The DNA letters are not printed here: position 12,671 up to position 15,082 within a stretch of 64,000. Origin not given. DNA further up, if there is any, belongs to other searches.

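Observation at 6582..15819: Cell-envelope glycosylation locus: GtrA, two PepSY/GT87-like polytopic proteins, YmdB, GalE, Wzy_C-TPR fusion, lipoprotein phosphoesterase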

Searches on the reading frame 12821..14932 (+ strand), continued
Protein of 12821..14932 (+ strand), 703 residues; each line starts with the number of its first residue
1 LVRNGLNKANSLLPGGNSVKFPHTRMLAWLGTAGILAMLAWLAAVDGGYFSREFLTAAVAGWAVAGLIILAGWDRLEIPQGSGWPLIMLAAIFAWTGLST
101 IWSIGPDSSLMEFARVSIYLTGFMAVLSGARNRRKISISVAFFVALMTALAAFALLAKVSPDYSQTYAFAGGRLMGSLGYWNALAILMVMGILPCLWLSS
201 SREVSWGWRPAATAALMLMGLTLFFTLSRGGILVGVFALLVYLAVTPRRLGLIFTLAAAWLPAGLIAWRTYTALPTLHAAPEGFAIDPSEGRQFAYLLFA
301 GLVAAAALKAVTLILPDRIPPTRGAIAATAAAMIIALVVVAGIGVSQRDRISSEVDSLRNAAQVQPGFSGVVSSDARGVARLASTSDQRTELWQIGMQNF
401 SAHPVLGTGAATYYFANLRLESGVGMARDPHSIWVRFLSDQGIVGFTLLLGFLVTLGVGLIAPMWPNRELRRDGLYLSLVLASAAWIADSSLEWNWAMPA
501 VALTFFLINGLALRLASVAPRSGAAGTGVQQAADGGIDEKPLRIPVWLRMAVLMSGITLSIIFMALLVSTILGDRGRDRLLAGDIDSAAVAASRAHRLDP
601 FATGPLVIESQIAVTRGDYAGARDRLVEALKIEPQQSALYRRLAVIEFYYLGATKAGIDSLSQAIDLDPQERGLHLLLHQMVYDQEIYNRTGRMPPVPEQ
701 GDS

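Call 14: find_encoding_contigs(protein=P0015, flank=10000, max_places=2)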
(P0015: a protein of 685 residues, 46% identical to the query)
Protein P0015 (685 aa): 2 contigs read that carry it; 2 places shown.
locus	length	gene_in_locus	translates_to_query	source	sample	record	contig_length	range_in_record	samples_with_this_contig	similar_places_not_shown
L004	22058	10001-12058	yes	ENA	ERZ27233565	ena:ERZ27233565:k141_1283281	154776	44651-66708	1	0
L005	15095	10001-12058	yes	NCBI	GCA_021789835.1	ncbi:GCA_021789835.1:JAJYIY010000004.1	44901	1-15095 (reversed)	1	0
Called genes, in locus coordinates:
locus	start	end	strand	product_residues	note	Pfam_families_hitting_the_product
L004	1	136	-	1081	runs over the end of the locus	PF00133:tRNA-synt_1, PF09334:tRNA-synt_1g (weak), PF08264:Anticodon_1, PF19302:DUF5915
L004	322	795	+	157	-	-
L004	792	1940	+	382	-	PF00155:Aminotran_1_2 (faint), PF00266:Aminotran_5, PF01041:DegT_DnrJ_EryC1 (weak)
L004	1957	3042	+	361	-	-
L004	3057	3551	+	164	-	PF04138:GtrA_DPMS_TM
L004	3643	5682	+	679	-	-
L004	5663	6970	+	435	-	-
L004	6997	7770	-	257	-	PF00149:Metallophos (weak), PF13277:YmdB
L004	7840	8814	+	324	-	PF01073:3Beta_HSD, PF01370:Epimerase, PF02719:Polysacc_synt_2 (weak), PF04321:RmlD_sub_bind, PF13460:NAD_binding_10 (weak), PF16363:GDP_Man_Dehyd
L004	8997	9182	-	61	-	-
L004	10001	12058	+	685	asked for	PF04932:Wzy_C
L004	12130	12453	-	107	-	PF13431:TPR_17 (faint), PF07719:TPR_2 (faint), PF13174:TPR_6 (faint), PF13181:TPR_8 (faint), PF13432:TPR_16, PF14559:TPR_19, PF12895:ANAPC3 (weak), PF13432:TPR_16, +1 more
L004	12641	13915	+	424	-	PF02403:Seryl_tRNA_N, PF00587:tRNA-synt_2b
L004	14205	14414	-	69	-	-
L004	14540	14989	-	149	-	PF02502:LacAB_rpiB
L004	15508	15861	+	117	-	PF02635:DsrE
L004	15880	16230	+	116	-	PF02635:DsrE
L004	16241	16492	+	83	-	PF04077:DsrH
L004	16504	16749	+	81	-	PF01206:TusA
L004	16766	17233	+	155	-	PF01597:GCV_H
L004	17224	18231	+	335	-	PF04055:Radical_SAM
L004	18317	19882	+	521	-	PF21948:LplA-B_cat, PF01976:DUF116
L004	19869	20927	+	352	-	PF00890:FAD_binding_2 (weak), PF01266:DAO (faint), PF01494:FAD_binding_3 (faint), PF03486:HI0933_like (weak), PF05834:Lycopene_cycl (faint), PF12831:FAD_oxidored (weak), PF13450:NAD_binding_8 (faint), PF22578:GGR_cat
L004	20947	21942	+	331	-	PF04055:Radical_SAM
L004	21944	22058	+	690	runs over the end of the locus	PF13183:Fer4_8, PF12838:Fer4_7, PF13534:Fer4_17 (weak), PF02754:CCG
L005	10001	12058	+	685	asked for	PF04932:Wzy_C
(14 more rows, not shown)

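Call 19: search_solved_structures(query=window:12875-14932:+, max_evalue=1)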
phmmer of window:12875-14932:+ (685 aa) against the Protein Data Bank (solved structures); distinct sequences matched with E-value up to 1: 13.
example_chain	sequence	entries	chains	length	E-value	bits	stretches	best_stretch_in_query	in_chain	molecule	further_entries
9qhb_A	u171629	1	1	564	8e-06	28.1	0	564-667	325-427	Engineered tetratricopeptide repeat protein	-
8bu0_A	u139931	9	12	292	0.0003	22.9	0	564-669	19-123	Consensus tetratricopeptide repeat protein | Crystal structure of an 8-repeat consensus TPR superhelix with Zinc. | Monomer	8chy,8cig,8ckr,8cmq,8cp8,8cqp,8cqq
9qhc_A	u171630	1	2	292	0.00051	22.2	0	564-667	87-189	Engineered tetratricopeptide repeat protein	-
7kw7_E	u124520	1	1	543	0.014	17.4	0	554-631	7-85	Stress-induced-phosphoprotein 1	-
4rg6_A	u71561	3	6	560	0.057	15.4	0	559-653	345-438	Cell division cycle protein 27 homolog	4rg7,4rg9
8ch0_A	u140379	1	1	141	0.086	14.8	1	563-670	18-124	Consensus tetratricopeptide repeat protein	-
2fo7_A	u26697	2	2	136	0.086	14.8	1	564-670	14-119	SYNTHETIC CONSENSUS TPR PROTEIN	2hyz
5g04_F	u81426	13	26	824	0.16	13.9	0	559-653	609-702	CELL DIVISION CYCLE PROTEIN 27 HOMOLOG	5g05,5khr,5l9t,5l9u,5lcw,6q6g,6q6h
5a31_F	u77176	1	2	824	0.16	13.9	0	559-653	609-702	ANAPHASE-PROMOTING COMPLEX SUBUNIT 3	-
4ui9_F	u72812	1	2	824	0.16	13.9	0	559-653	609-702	CELL DIVISION CYCLE PROTEIN 27 HOMOLOG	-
5khu_F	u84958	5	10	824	0.16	13.9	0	559-653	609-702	Cell division cycle protein 27 homolog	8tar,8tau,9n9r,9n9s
3kd7_A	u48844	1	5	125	0.26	13.2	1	564-653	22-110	CTPR390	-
1elw_A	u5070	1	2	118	0.59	12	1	554-631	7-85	TPR1-DOMAIN OF HOP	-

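Call 41: predict_structure(alignment_id=A1)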
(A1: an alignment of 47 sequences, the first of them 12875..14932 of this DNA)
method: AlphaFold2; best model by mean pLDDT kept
length: 685 residues; sequences in the alignment: 47
mean_pLDDT: 89.5   pTM: 0.89
mean pLDDT of the five models: 89.5, 88.7, 88.1, 87.7, 87.0
residues with pLDDT >= 90: 514; 70-90: 92; 50-70: 48; < 50: 31
segments of 3 or more residues with pLDDT < 50: 1-3, 344-359, 515-517
pLDDT, mean of each block of 10 residues (from residue 1): 62 94 94 94 96 90 95 98 97 98 97 94 98 95 84 81 95 98 96 98 95 94 94 95 96 90 80 96 98 93 80 74 68 63 47 44 56 93 98 95 79 95 98 98 95 96 98 94 98 97 58 50 83 96 98 98 98 98 98 98 99 97 98 98 97 93 98 96 57
secondary structure, 60 per line:
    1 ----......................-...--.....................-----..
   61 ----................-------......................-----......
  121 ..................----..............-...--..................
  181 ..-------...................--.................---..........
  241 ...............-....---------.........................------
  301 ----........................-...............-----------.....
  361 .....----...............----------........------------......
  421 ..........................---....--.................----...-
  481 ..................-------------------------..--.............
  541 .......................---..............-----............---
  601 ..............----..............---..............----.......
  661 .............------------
elements in order (helices of 4 or more, strands of 3 or more residues): H5-26 H33-53 H65-80 H88-109 H115-138 H143-149 H163-182 H190-208 H211-227 H231-255 H257-260 H270-294 H305-328 H330-344 H356-365 H370-384 H395-402 H415-446 H450-453 H456-472 H481-498 H528-563 H567-580 H586-597 H601-614 H619-632 H636-649 H654-673

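Call 45: fold_search(model_id=the predicted structure, library=pdb)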
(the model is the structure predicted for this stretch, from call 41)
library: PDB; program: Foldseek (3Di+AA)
matches with E <= 10: 1091; with E <= 0.001: 21
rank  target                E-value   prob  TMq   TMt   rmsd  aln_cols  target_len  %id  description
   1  7tpg_B                4.1e-08  1.00  0.35  0.54  11.6       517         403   16  Single-Particle Cryo-EM Structure of the WaaL O-antigen ligase in its ligand bound state (released 2022-04-06)
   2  9qhc_B                1.8e-04  1.00  0.17  0.42  17.9       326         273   15  Crystal structure of 8-repeat CTPR protein with eliminated coordination sites (released 2025-10-22)
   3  1na0_A                2.7e-04  1.00  0.16  0.81   2.4       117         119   21  Design of Stable alpha-Helical Arrays from an Idealized TPR Motif (released 2003-06-03)
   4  9gaw_P                2.8e-04  1.00  0.19  0.26  26.2       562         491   12  High-resolution structure of the Anaphase-promoting complex/cyclosome (APC/C) bound to co-activator Cdh1 (released 2024-08-14)
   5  8ump_A                4.8e-04  1.00  0.16  0.83   2.2       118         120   19  T33-ml35 - Designed Tetrahedral Protein Cage Using Machine Learning Algorithms (released 2023-11-15)
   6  6v8e_A                5.4e-04  1.00  0.16  0.86   2.0       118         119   19  Computationally designed C3-symmetric homotrimer from TPR repeat protein (released 2020-08-12)
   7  6bq1_B                5.4e-04  0.99  0.19  0.18  35.7       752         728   12  Human PI4KIIIa lipid kinase complex (released 2017-12-13)
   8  6v8e_D                5.6e-04  1.00  0.16  0.86   1.9       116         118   19  Computationally designed C3-symmetric homotrimer from TPR repeat protein (released 2020-08-12)
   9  9qhb                  5.9e-04  1.00  0.17  0.42  13.5       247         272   14  Crystal structure of 16-repeat CTPR protein with eliminated coordination sites (released 2025-10-22)
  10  7obi_B                6.1e-04  1.00  0.17  0.82   2.7       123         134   22  Consensus tetratricopeptide repeat protein type RV4 (released 2022-02-23)
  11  2fo7                  6.1e-04  1.00  0.17  0.78   2.4       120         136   22  Crystal structure of an 8 repeat consensus TPR superhelix (trigonal crystal form) (released 2006-03-07)
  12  5hrz                  6.4e-04  1.00  0.16  0.82   2.2       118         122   19  Computationally Designed Trimer 1na0C3_3 (released 2017-04-12)
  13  8cqp_C                6.9e-04  1.00  0.17  0.79   2.4       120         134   22  Crystal structure of an 8-repeat consensus TPR superhelix with Calcium (low concentration) (released 2024-03-27)
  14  4cgv_B                6.9e-04  1.00  0.17  0.85   2.1       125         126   14  First TPR of Spaghetti (RPAP3) bound to HSP90 peptide SRMEEVD (released 2014-05-14)
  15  9gzg_A                7.2e-04  1.00  0.17  0.71   9.1       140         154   18  Crystal structure of CTPR4E4 mutant (released 2025-10-15)
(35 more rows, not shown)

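Call 47: find_encoding_contigs(protein=P0024, flank=10000, max_places=1)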
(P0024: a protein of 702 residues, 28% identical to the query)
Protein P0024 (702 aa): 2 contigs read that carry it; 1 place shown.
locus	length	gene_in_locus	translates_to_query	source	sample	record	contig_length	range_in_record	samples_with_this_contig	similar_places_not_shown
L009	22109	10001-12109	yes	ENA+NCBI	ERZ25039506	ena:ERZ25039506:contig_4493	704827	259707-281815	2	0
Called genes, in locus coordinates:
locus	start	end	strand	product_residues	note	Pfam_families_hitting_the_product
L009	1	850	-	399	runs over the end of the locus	PF13683:rve_3 (faint), PF22483:Mu-transpos_C_2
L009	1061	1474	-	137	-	PF01243:PNPOx_N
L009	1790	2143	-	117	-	PF12680:SnoaL_2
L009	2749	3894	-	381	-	-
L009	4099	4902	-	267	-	PF00797:Acetyltransf_2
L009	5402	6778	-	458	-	PF02867:Ribonuc_red_lgC, PF12637:TSCPD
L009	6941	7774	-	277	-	PF02867:Ribonuc_red_lgC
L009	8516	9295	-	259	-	PF01385:OrfB_IS605, PF07282:Cas12f1-like_TNB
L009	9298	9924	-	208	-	PF12323:HTH_OrfB_IS605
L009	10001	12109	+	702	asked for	PF04932:Wzy_C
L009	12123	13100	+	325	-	PF01073:3Beta_HSD, PF01370:Epimerase, PF02719:Polysacc_synt_2, PF04321:RmlD_sub_bind, PF05368:NmrA (weak), PF07993:NAD_binding_4 (faint), PF13460:NAD_binding_10, PF16363:GDP_Man_Dehyd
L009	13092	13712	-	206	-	PF13521:AAA_28, PF02223:Thymidylate_kin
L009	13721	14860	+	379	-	PF13177:DNA_pol3_delta2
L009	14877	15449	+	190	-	PF13302:Acetyltransf_3, PF13420:Acetyltransf_4, PF00583:Acetyltransf_1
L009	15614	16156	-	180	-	-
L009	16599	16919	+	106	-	PF00672:HAMP, PF00512:HisKA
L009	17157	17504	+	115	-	PF02518:HATPase_c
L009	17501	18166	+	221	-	PF00072:Response_reg, PF00486:Trans_reg_C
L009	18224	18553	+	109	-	-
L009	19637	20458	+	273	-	-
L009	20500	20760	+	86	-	-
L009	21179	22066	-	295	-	PF00194:Carb_anhydrase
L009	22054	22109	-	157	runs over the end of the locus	-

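Call 48: find_encoding_contigs(protein=P0061, flank=10000, max_places=1)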
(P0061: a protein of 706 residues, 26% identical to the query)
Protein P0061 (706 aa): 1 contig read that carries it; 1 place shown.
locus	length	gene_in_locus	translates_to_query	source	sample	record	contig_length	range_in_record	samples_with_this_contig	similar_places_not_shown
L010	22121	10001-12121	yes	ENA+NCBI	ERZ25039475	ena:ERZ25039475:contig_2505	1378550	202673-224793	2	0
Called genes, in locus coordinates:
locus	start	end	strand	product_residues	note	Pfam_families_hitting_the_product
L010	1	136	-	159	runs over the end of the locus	PF19853:DUF6328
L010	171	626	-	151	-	PF00903:Glyoxalase, PF18029:Glyoxalase_6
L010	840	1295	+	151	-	PF10604:Polyketide_cyc2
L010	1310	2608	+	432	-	-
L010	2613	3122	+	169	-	PF00583:Acetyltransf_1, PF13527:Acetyltransf_9, PF13508:Acetyltransf_7 (weak)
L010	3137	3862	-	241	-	PF01904:DUF72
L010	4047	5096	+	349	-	PF01073:3Beta_HSD, PF01370:Epimerase, PF04321:RmlD_sub_bind (weak), PF05368:NmrA (weak), PF07993:NAD_binding_4 (faint), PF13460:NAD_binding_10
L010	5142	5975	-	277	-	PF04542:Sigma70_r2, PF13936:HTH_38 (faint), PF04539:Sigma70_r3, PF08281:Sigma70_r4_2 (weak), PF04545:Sigma70_r4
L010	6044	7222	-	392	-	PF08240:ADH_N, PF00107:ADH_zinc_N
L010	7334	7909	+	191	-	PF00258:Flavodoxin_1 (faint), PF12724:Flavodoxin_5 (weak)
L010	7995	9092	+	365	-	PF00135:COesterase, PF01738:DLH (weak), PF20434:BD-FAE, PF07859:Abhydrolase_3 (weak), PF00326:Peptidase_S9 (weak)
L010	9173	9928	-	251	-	PF13489:Methyltransf_23 (weak), PF08241:Methyltransf_11, PF13649:Methyltransf_25 (weak)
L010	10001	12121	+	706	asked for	PF04932:Wzy_C, PF13432:TPR_16 (weak)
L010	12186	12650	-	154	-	-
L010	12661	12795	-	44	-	-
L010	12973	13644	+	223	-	PF00296:Bac_luciferase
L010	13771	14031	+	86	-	-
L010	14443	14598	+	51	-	-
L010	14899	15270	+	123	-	PF20408:Abhydrolase_11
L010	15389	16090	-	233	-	-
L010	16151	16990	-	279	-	PF00106:adh_short, PF01370:Epimerase (weak), PF08659:KR (weak), PF13561:adh_short_C2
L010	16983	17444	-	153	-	PF01894:YjbQ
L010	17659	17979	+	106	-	-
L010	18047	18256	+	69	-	-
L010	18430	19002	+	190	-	-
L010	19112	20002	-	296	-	PF00459:Inositol_P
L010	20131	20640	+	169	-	-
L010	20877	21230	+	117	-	-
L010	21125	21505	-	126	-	PF01039:Carboxyl_trans (weak)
